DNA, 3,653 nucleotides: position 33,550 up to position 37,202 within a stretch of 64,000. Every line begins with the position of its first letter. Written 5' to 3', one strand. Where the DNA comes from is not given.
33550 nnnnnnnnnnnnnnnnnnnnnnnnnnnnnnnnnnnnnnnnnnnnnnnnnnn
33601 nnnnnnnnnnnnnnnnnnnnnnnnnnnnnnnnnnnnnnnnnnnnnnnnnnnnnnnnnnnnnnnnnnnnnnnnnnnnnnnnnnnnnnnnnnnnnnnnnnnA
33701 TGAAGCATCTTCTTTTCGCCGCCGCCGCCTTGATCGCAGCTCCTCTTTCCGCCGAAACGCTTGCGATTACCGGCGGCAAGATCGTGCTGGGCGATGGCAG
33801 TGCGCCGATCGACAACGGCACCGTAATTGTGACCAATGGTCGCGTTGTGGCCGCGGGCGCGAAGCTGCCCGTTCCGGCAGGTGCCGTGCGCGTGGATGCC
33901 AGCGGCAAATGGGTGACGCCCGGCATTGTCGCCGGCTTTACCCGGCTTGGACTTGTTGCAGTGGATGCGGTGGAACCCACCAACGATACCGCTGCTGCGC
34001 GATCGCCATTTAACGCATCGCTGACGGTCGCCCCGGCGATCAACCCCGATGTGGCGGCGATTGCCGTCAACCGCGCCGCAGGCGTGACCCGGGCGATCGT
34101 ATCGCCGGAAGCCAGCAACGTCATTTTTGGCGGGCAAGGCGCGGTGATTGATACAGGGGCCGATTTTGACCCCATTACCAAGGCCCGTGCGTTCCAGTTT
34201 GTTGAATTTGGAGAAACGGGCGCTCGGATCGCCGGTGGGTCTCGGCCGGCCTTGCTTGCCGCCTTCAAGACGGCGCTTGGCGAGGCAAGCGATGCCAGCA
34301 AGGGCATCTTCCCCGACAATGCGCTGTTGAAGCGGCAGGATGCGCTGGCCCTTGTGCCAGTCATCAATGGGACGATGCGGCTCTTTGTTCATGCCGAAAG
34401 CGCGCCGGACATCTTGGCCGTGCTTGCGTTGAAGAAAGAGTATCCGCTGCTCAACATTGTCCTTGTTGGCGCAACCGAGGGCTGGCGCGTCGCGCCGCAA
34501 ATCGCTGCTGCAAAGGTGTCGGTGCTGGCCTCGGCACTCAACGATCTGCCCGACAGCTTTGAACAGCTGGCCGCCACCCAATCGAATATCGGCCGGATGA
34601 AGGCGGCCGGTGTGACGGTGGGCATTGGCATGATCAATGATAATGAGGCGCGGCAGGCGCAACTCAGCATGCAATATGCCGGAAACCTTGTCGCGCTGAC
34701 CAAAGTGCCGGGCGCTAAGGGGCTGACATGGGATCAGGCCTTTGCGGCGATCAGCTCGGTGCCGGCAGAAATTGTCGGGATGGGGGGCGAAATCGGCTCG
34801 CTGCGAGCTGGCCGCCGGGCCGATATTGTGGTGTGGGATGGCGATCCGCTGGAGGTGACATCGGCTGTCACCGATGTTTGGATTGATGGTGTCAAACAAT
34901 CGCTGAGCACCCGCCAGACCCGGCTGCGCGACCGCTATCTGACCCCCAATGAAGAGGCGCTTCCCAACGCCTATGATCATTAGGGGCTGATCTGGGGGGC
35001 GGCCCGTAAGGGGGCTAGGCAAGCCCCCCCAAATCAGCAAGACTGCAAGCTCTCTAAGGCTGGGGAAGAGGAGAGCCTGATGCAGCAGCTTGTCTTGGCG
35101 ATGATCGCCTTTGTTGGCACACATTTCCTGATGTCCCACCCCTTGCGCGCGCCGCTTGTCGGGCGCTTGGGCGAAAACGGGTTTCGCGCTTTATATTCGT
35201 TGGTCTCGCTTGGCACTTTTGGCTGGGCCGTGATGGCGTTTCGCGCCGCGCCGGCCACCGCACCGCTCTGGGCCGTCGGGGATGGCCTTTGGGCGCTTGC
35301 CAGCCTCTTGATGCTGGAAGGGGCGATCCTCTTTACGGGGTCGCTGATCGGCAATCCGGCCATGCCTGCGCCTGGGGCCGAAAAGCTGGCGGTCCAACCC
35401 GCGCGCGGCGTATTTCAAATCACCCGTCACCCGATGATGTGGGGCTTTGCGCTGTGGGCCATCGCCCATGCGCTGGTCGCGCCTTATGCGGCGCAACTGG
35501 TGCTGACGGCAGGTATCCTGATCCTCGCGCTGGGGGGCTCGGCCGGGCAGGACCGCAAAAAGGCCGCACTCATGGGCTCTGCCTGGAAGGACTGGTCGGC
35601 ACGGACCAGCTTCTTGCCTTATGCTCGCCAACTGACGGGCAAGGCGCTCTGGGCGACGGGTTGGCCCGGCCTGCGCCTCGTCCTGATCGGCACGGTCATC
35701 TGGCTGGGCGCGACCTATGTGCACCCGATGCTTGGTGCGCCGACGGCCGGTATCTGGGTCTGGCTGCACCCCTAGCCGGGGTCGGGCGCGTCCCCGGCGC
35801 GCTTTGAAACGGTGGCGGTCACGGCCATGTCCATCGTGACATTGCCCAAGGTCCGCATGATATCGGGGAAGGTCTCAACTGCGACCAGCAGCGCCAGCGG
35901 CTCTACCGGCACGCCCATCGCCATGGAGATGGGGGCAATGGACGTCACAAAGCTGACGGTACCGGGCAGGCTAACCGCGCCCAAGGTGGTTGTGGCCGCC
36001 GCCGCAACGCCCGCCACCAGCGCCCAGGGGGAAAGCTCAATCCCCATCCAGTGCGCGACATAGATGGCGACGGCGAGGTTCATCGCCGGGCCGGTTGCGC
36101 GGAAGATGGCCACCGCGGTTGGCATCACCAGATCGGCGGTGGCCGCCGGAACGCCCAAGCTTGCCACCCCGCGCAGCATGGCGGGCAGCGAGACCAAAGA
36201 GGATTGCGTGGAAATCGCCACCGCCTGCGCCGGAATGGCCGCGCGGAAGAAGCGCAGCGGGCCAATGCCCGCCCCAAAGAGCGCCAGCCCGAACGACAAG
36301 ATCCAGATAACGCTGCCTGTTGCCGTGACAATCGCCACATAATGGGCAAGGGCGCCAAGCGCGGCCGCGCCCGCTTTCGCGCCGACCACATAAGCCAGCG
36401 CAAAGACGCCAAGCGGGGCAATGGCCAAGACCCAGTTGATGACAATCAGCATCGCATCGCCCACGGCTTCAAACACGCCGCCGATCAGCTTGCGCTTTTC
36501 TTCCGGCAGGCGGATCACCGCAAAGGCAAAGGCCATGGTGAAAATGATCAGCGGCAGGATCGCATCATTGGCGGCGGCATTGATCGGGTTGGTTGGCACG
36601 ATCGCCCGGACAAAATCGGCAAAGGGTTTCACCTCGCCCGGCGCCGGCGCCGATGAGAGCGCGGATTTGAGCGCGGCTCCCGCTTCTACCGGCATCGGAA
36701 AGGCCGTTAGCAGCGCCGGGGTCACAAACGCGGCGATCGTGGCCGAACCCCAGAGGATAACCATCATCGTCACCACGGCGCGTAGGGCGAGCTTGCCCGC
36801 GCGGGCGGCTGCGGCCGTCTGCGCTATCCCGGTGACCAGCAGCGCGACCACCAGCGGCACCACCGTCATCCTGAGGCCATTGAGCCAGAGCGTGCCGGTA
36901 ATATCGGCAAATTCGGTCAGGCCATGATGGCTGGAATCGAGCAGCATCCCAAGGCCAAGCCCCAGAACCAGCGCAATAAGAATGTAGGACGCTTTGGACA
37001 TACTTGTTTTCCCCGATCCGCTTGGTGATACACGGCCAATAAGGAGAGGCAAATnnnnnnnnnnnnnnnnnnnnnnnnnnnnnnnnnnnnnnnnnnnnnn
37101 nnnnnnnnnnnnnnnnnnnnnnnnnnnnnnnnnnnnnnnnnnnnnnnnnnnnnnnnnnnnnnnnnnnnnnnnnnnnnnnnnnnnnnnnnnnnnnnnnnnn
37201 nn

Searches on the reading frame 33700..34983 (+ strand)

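Call 87: search_protein_families(library=pfam, proteins=[window:33700-34983:+], max_evalue=0.001)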
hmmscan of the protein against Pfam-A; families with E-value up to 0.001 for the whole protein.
window:33700-34983:+ (427 aa): 2 families
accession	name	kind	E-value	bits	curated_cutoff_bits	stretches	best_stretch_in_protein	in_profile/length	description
PF07969.17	Amidohydro_3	-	5.8e-11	43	29.7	1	337-397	402-468/472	Amidohydrolase family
PF01979.26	Amidohydro_1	-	1e-10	41.8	25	1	274-396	219-341/345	Amidohydrolase family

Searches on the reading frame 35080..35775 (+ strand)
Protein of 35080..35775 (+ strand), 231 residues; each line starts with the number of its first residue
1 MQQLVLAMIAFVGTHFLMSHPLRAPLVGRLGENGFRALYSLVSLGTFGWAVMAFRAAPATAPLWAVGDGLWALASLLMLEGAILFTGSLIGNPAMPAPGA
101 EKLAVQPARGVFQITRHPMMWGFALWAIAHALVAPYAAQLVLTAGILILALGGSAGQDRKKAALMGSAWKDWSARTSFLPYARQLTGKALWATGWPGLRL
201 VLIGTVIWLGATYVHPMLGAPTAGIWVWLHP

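Call 87: search_protein_families(library=pfam, proteins=[window:35080-35775:+], max_evalue=0.001)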
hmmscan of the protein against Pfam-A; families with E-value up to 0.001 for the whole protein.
window:35080-35775:+ (231 aa): 1 family
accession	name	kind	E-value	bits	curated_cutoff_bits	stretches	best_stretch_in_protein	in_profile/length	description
PF07298.16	NnrU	-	4.3e-42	144.3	24.7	1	4-219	2-185/188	NnrU protein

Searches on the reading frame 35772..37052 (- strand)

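Call 87: search_protein_families(library=pfam, proteins=[window:35772-37052:-], max_evalue=0.001)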
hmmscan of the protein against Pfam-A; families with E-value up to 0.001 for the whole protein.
window:35772-37052:- (426 aa): 1 family
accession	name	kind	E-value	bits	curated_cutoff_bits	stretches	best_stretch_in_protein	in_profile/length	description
PF00375.23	SDF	-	3.4e-70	237.4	27.9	1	24-417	5-386/387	Sodium:dicarboxylate symporter family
